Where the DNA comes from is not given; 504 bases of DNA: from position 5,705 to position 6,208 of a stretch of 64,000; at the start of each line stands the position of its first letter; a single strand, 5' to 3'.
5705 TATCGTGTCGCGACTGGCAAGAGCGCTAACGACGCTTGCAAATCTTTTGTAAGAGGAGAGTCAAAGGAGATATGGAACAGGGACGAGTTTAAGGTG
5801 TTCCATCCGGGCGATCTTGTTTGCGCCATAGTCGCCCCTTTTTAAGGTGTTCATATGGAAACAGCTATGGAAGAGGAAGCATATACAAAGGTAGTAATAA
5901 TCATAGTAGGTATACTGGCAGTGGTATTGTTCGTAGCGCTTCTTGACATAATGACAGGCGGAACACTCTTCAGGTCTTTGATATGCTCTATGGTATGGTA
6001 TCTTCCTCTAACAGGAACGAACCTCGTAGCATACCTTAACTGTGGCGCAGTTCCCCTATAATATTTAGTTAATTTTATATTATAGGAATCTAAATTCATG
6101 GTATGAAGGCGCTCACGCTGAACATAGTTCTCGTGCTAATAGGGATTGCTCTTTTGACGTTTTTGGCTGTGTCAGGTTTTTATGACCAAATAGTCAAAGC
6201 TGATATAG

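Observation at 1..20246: A roughly 20 kb pilus-like surface island combining a platform gene, about ten MKG-leader pilin-like proteins and giant Cys-rich secreted paralogs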

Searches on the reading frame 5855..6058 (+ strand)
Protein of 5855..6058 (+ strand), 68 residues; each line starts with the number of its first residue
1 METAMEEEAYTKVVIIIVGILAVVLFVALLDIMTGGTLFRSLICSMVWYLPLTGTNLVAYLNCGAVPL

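Call 5: search_protein_families(library=pfam, max_evalue=1, proteins=[window:5855-6058:+])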
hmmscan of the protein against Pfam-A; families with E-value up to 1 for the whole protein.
window:5855-6058:+ (68 aa): 3 families
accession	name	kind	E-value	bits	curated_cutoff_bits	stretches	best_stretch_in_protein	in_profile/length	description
PF11174.13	DUF2970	-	0.092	13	27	1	13-30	31-48/56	Protein of unknown function (DUF2970)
PF15125.11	TMEM238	-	0.13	12.9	27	1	13-49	18-54/64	TMEM238 protein family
PF16479.10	DUF5056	-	0.14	12.9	28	1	9-58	35-84/93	Domain of unknown function (DUF5056)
